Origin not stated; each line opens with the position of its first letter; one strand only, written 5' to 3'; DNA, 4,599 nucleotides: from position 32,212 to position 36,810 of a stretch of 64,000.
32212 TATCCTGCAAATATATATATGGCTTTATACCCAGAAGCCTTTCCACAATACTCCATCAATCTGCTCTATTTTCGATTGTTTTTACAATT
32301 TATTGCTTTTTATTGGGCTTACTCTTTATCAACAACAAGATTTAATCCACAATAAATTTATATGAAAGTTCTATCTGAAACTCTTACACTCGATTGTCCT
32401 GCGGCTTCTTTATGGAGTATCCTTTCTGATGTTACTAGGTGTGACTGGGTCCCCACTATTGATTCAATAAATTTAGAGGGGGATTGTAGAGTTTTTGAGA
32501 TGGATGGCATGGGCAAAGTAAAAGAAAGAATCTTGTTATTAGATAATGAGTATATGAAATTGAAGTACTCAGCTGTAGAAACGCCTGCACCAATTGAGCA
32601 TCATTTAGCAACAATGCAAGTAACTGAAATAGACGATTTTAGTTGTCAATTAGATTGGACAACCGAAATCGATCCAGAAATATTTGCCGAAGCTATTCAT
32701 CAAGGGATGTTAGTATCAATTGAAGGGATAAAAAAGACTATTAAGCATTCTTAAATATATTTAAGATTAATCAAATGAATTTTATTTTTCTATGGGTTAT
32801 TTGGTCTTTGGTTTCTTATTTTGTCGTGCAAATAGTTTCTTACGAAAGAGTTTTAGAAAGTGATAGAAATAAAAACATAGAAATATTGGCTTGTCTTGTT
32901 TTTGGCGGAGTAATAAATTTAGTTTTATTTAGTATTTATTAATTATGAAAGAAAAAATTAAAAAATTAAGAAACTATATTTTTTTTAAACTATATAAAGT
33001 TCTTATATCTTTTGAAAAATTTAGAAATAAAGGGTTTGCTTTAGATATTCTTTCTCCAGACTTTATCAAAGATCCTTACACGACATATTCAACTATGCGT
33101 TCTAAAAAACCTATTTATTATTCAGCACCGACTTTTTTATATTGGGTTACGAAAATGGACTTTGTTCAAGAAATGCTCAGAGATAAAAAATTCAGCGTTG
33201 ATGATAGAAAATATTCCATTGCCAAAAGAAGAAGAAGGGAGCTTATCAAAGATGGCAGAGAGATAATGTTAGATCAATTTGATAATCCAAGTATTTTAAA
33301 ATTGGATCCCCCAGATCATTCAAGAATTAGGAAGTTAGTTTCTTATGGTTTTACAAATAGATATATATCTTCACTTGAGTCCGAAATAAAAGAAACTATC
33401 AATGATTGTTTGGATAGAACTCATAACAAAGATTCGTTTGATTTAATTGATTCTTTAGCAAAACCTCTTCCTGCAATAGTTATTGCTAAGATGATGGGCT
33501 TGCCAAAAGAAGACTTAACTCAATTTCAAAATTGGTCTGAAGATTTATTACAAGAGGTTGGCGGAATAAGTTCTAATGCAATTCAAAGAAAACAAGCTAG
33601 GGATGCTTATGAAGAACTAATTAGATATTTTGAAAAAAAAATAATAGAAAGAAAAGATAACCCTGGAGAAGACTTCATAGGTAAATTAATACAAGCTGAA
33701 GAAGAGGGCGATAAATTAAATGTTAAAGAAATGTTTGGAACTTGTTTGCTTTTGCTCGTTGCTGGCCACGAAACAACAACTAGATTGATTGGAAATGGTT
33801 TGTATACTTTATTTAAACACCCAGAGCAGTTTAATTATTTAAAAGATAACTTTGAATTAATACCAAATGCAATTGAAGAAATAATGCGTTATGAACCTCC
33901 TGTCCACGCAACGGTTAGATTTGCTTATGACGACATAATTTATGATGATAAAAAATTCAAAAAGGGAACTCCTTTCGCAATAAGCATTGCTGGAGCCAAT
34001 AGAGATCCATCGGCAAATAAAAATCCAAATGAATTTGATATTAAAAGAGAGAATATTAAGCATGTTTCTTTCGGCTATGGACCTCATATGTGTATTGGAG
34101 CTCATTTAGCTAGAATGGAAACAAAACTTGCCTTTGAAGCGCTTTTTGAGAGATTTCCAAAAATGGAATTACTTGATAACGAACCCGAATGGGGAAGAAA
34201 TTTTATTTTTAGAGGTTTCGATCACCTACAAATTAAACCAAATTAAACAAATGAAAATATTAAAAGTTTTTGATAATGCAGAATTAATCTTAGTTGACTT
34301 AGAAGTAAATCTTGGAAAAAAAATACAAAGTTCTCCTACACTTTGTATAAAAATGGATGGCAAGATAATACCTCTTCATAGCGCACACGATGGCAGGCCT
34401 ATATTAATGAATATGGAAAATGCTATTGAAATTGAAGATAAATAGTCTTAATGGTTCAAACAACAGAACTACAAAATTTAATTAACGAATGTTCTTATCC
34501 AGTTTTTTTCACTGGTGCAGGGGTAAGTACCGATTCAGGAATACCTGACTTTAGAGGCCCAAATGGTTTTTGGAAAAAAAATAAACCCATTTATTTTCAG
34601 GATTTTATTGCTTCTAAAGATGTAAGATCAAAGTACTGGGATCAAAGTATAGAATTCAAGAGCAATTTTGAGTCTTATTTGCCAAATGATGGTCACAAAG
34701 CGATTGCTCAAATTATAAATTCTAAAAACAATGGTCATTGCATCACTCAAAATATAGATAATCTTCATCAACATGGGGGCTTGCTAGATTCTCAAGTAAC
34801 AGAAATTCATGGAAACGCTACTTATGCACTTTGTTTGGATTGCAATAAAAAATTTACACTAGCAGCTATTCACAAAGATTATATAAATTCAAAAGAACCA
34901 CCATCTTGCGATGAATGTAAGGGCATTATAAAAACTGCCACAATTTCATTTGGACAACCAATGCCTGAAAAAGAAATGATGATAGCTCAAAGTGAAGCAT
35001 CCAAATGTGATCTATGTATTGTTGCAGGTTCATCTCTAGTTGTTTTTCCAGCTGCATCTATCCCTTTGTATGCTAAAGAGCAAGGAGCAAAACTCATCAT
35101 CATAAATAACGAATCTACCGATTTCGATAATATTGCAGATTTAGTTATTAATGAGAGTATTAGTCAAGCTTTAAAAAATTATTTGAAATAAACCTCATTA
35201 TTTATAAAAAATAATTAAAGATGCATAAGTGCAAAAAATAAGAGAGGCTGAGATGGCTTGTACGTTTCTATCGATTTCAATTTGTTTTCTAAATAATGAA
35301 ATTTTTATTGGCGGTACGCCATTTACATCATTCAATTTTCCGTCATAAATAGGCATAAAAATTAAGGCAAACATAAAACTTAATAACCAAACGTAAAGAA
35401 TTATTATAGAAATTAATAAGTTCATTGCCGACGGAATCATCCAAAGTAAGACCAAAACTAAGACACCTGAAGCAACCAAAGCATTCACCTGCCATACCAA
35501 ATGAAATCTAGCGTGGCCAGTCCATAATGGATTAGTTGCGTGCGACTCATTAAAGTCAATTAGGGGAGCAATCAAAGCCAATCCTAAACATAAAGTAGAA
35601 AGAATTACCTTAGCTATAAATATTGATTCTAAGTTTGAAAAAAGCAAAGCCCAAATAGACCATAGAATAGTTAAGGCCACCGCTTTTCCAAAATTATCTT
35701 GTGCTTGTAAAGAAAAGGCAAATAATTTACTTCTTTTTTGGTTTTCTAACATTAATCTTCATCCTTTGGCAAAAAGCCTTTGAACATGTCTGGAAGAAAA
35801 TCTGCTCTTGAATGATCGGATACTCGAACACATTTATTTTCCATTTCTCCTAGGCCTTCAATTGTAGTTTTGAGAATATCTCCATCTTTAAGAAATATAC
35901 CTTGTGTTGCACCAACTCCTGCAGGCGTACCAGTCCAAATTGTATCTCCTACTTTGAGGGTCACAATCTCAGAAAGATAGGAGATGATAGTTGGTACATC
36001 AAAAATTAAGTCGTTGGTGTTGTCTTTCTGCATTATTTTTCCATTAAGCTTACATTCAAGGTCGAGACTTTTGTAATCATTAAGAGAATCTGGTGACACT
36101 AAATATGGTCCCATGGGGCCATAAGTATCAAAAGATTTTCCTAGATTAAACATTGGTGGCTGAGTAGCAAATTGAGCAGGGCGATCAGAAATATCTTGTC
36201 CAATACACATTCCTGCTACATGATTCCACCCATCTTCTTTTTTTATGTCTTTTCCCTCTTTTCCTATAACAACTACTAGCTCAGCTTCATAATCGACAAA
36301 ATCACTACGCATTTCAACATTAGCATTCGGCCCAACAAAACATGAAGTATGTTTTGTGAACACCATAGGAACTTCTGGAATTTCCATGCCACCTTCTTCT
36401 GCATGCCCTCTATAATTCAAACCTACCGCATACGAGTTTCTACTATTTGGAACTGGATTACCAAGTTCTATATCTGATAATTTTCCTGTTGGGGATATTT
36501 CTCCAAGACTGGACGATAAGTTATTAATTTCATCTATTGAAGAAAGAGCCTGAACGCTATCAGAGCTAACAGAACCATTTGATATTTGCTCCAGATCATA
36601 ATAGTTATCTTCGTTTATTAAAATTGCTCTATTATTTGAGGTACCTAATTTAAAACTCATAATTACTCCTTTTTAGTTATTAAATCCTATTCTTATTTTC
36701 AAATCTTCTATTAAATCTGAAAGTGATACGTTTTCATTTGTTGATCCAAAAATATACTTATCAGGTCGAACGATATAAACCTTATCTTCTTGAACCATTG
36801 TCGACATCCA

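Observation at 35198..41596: Six-gene operon embedding a secreted Cys-type sulfatase in an aromatic hydroxylation / ring-cleavage gene set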

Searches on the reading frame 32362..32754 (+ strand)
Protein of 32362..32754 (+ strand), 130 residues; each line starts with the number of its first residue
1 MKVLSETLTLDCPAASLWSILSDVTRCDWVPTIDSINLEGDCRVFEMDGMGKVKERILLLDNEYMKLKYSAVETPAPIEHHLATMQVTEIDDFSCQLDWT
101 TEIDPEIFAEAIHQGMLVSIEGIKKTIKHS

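Call 15: search_protein_families(library=pfam, proteins=[window:32362-32754:+], max_evalue=0.01)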
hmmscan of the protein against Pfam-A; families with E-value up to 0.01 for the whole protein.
window:32362-32754:+ (130 aa): 1 family
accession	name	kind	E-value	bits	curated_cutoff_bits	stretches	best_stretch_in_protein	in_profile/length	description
PF10604.15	Polyketide_cyc2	-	2.7e-11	44.4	27.4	1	4-108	4-117/142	Polyketide cyclase / dehydrase and lipid transport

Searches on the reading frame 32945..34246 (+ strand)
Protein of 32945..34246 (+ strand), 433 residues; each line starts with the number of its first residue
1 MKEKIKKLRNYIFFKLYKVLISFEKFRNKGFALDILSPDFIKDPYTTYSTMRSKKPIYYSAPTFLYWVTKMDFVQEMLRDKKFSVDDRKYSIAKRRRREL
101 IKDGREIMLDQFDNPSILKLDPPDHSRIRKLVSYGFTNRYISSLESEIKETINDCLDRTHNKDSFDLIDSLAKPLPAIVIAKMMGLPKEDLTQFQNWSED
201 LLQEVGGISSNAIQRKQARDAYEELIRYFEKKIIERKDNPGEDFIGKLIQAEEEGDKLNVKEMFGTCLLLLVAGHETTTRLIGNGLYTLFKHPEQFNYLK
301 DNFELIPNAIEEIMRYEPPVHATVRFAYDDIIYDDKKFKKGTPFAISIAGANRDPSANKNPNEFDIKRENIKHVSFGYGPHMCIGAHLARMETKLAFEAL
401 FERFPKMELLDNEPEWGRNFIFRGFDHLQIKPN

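Call 3: search_protein_families(library=pfam, proteins=[window:32945-34246:+], max_evalue=0.01)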
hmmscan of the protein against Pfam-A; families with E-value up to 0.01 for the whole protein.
window:32945-34246:+ (433 aa): 1 family
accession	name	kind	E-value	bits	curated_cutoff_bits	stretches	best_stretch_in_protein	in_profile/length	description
PF00067.27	p450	-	3.9e-33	115.4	22.8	1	106-404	72-432/462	Cytochrome P450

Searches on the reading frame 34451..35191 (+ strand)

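Call 3: search_protein_families(library=pfam, proteins=[window:34451-35191:+], max_evalue=0.01)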
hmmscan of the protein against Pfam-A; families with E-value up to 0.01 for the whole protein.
window:34451-35191:+ (246 aa): 1 family
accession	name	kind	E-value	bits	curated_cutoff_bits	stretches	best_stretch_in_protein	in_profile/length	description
PF02146.23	SIR2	-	2e-41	142.4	24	1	22-200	1-180/180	Sir2 family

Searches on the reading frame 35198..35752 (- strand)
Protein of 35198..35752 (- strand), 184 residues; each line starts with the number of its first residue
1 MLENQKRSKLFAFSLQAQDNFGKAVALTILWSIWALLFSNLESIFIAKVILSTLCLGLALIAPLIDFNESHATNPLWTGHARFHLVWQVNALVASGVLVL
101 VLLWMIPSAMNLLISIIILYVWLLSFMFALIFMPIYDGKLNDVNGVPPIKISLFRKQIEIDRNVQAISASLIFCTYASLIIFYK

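Call 3: search_protein_families(library=pfam, proteins=[window:35198-35752:-], max_evalue=0.01)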
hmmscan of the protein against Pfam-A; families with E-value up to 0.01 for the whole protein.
window:35198-35752:- (184 aa): 0 families

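Call 4: search_protein_families(library=ncbifam, proteins=[window:35198-35752:-], max_evalue=0.01)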
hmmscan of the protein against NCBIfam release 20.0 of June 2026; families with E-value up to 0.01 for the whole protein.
window:35198-35752:- (184 aa): 0 families

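Call 33: search_protein_families(library=pfam, proteins=[window:35198-35752:-], max_evalue=10)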
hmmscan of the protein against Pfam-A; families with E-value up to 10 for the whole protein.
window:35198-35752:- (184 aa): 2 families
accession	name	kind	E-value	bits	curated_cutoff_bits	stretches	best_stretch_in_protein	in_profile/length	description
PF20345.3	DUF6640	-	0.05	14.1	27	1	62-105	12-56/133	Family of unknown function (DUF6640)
PF17240.7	DUF5313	-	0.073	14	27.4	1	96-156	46-105/123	Family of unknown function (DUF5313)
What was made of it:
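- Tried and rejected: Pfam gave only sub-threshold DUF6640 (call 33).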

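Call 60: find_homologous_proteins(query=A3, max_evalue=0.001)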
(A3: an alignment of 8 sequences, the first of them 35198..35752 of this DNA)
Query A3 (8 sequences) (184 aa, profile of the alignment): 1033 proteins with E <= 0.001 among 8000 candidates; the best 120 are listed.
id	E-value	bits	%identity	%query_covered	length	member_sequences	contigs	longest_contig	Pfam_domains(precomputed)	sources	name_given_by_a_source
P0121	6.7e-56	206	33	48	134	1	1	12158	-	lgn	-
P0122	8.5e-56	206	33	48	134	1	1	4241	-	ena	-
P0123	9.7e-56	205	33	48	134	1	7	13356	-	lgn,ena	-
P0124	9.9e-56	205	33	48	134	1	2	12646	-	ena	-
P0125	1.1e-55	205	33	48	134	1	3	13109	-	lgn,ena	-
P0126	1.2e-55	205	33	48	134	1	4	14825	-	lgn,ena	-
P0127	1.3e-55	205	33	48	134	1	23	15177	-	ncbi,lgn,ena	-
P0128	1.3e-55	205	33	48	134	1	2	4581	-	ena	-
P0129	1.4e-55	205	33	48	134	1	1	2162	-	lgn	-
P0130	1.6e-55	205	33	48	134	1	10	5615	-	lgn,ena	-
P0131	1.8e-55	205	31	48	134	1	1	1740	-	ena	-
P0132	1.9e-55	205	33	48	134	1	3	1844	-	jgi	-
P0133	2.0e-55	204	33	48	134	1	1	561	-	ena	-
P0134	2.0e-55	204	33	48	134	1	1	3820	-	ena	-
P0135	2.0e-55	204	33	48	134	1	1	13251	-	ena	-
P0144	3.6e-55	204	30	48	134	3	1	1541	PF20345.3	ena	-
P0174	3.7e-54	200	33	56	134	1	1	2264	PF20345.3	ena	-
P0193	1.2e-53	199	34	56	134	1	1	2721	PF20345.3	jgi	jgi:hypothetical protein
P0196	1.7e-53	198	33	56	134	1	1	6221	PF20345.3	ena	-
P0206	2.1e-53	198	34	56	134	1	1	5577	PF20345.3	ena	-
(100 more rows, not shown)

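Call 75: predict_structure(alignment_id=A6)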
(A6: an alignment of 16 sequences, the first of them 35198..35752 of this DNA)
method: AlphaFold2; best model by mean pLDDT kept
length: 184 residues; sequences in the alignment: 16
mean_pLDDT: 83.0   pTM: 0.79
mean pLDDT of the five models: 83.0, 80.6, 77.2, 75.7, 65.7
residues with pLDDT >= 90: 65; 70-90: 95; 50-70: 21; < 50: 3
segments of 3 or more residues with pLDDT < 50: none
pLDDT, mean of each block of 10 residues (from residue 1): 63 82 90 95 95 89 70 74 83 93 96 95 86 72 62 78 79 92 83
secondary structure, 60 per line:
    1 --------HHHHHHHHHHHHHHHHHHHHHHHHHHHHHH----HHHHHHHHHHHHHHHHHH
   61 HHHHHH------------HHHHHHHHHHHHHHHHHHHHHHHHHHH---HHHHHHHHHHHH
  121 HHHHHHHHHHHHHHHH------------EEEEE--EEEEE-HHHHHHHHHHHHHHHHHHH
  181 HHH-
elements in order: H9-38 H43-66 H79-105 H109-136 E149-153 E156-160 H162-183

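Call 80: fold_search(model_id=the predicted structure, library=pdb)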
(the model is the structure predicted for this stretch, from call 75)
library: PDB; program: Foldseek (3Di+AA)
matches with E <= 10: 69; with E <= 0.001: 0
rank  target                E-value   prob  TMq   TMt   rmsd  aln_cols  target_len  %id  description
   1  7ewp_A                8.5e-01  0.18  0.28  0.13  14.8       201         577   13  Cryo-EM structure of human GPR158 in complex with RGS7-Gbeta5 in a 2:1:1 ratio (released 2021-12-01)
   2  9kun_D                1.5e+00  0.10  0.28  0.22  19.7       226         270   10  Crystal structure of ligand-free trypanosome alternative oxidase (released 2025-09-10)
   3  6uvr_A                2.6e+00  0.11  0.28  0.30  11.7       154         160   14  Human Connexin-26 (Neutral pH open conformation) (released 2020-04-29)
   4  3lom_B                3.4e+00  0.08  0.21  0.15  14.1       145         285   16  CRYSTAL STRUCTURE OF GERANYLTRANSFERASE FROM Legionella pneumophila (released 2010-02-16)
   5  7ewp_B                3.5e+00  0.07  0.28  0.14  14.4       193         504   17  Cryo-EM structure of human GPR158 in complex with RGS7-Gbeta5 in a 2:1:1 ratio (released 2021-12-01)
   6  9uym_R                3.5e+00  0.06  0.24  0.17  14.7       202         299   14  Composite map of the G protein-coupled receptor 1 (GPR1) bound to chemerin and beta-arrestin 2 (released 2025-11-19)
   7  6lum_D                3.7e+00  0.13  0.29  0.33   6.9       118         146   12  Structure of Mycobacterium smegmatis succinate dehydrogenase 2 (released 2020-05-27)
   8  8u4t_AA               3.7e+00  0.10  0.33  0.24  14.2       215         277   10  Structure of tetrameric CXCR4 in complex with REGN7663 Fab (released 2024-03-13)
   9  3whc_F                3.7e+00  0.09  0.19  0.19   8.7        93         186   11  Crystal structure of a transcriptional regulator FadR from Bacillus subtilis in complex with stearoyl-CoA (released 2014-03-19)
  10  1mqv_A                3.9e+00  0.14  0.26  0.35   6.7        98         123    6  Crystal Structure of the Q1A/F32W/W72F mutant of Rhodopseudomonas palustris cytochrome c' (prime) expressed in E. coli (released 2002-11-20)
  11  6wvg_A                3.9e+00  0.08  0.22  0.11  21.2       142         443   12  human CD53 (released 2020-09-16)
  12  2ibd_A                3.9e+00  0.06  0.17  0.17   8.8        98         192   12  Crystal structure of Probable transcriptional regulatory protein RHA5900 (released 2006-10-10)
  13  9l20_A                3.9e+00  0.06  0.23  0.09  18.1       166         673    9  cryo-EM structure of Vitamin K-dependent gamma-carboxylase complexed with anisindione (released 2025-10-22)
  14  4akv_A                3.9e+00  0.04  0.20  0.12  32.1       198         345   11  Crystal structure of human sorting nexin 33 (SNX33) (released 2012-08-01)
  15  6n63                  4.9e+00  0.11  0.33  0.39   6.6       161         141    9  Crystal structure of an Iron binding protein (released 2019-07-17)
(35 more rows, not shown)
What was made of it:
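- Tried and rejected: Foldseek against the PDB gave nothing (best E 0.85; call 80).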

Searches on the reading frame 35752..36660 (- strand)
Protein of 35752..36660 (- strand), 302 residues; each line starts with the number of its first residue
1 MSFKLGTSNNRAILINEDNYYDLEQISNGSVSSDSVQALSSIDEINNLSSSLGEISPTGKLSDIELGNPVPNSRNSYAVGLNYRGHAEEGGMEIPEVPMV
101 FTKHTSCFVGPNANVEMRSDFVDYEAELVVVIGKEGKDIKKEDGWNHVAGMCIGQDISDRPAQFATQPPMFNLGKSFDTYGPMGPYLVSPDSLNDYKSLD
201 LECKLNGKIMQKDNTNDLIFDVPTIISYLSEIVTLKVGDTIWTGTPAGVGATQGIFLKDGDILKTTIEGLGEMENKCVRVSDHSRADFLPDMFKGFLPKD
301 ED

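Call 3: search_protein_families(library=pfam, proteins=[window:35752-36660:-], max_evalue=0.01)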
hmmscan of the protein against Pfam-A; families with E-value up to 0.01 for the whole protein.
window:35752-36660:- (302 aa): 1 family
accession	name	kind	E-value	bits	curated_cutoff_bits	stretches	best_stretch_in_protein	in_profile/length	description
PF01557.24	FAA_hydrolase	-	1e-60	205.5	23.9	1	77-276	3-212/214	Fumarylacetoacetate (FAA) hydrolase C-terminal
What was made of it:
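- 35752..36660 (-): FAH-superfamily enzyme of the short HpcE/FAHD type, 302 aa. The likely role is a hydrolase, decarboxylase or isomerase acting on a ring-fission product. Pfam FAA_hydrolase 1e-60 (call 3).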

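Call 4: search_protein_families(library=ncbifam, proteins=[window:35752-36660:-], max_evalue=0.01)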
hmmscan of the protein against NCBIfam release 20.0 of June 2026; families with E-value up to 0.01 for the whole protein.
window:35752-36660:- (302 aa): 7 families
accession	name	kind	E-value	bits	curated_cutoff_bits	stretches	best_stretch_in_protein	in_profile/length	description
NF053535.1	DhyDRhmHlse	equivalog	1.1e-55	189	500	1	63-279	60-280/284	2,4-didehydro-3-deoxy-L-rhamnonate hydrolase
TIGR02303.1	HpaG-C-term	equivalog_domain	2.5e-48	164.7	276.4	1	68-278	38-243/245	4-hydroxyphenylacetate degradation bifunctional isomerase/decarboxylase, C-terminal subunit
NF011750.0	PRK15203.1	equivalog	1.3e-34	119.7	811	1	75-278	224-423/429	4-hydroxyphenylacetate degradation bifunctional isomerase/decarboxylase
NF009399.0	PRK12764.1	equivalog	6.8e-29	101.2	444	1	73-270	21-212/501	fumarylacetoacetate hydrolase family protein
NF007967.0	PRK10691.1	equivalog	1.5e-25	89.9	201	1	78-269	21-211/219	fumarylacetoacetate hydrolase family protein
TIGR02305.1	HpaG-N-term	equivalog_domain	6e-21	74.9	228.65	1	94-276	29-204/205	4-hydroxyphenylacetate degradation bifunctional isomerase/decarboxylase, N-terminal subunit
TIGR01266.1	fum_ac_acetase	equivalog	0.00044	19.2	375.3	1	120-227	195-306/420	fumarylacetoacetase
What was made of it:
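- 35752..36660 (-): No equivalog cut-off is reached (call 4).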

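Call 23: search_solved_structures(query=window:35752-36660:-, max_evalue=1e-15)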
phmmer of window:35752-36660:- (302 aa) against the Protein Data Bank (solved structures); distinct sequences matched with E-value up to 1e-15: 24.
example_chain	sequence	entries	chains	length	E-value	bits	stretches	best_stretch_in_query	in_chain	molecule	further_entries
6v77_A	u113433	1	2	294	3.5e-55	190.6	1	14-281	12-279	Putative HpcE protein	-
8sky_A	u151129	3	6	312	5.4e-45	157.2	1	60-277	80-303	Fumarylacetoacetate hydrolase family protein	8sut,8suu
1gtt_A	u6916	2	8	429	3.2e-44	154.7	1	75-278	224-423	4-HYDROXYPHENYLACETATE DEGRADATION BIFUNCTIONAL ISOMERASE/DECARBOXYLASE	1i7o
8gsr_A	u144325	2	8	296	5e-42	147.5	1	66-274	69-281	L-2,4-diketo-3-deoxyrhamnonate hydrolase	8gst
6j57_A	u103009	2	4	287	1.7e-37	132.6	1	63-283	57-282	Predicted 2-keto-4-pentenoate hydratase/2-oxohepta-3-ene-1,7-dioic acid hydratase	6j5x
4pfz_A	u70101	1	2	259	7e-36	127.3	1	60-279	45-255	5-carboxymethyl-2-hydroxymuconate delta-isomerase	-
6iym_A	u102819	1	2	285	1.3e-35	126.4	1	64-278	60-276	5-oxopent-3-ene-1,2,5-tricarboxylate decarboxylase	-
3rr6_A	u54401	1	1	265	1.8e-34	122.6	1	60-280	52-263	Putative uncharacterized protein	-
3qdf_A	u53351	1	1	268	5.4e-33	117.8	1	60-279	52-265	2-hydroxyhepta-2,4-diene-1,7-dioate isomerase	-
1wzo_A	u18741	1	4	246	6.2e-30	107.8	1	78-276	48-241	HpcE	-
3r6o_A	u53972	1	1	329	1.9e-29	106.2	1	41-274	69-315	2-hydroxyhepta-2,4-diene-1, 7-dioateisomerase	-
6jvw_A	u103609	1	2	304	4.4e-26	95.1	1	61-279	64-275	maleylpyruvate hydrolase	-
6jvv_A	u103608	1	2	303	4.5e-26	95.1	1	61-279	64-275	maleylpyruvate hydrolase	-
4dbf_A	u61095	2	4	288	1.8e-25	93.1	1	61-278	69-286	2-HYDROXYHEPTA-2,4-DIENE-1,7-DIOATE ISOMERASE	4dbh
6j5y_A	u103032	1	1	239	3e-25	92.4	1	74-280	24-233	FAA hydrolase family protein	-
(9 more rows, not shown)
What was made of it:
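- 35752..36660 (-): Nearest solved structures are 6v77 'putative HpcE' (3.5e-55), HpcE and diketo-deoxyrhamnonate hydrolase (call 23).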
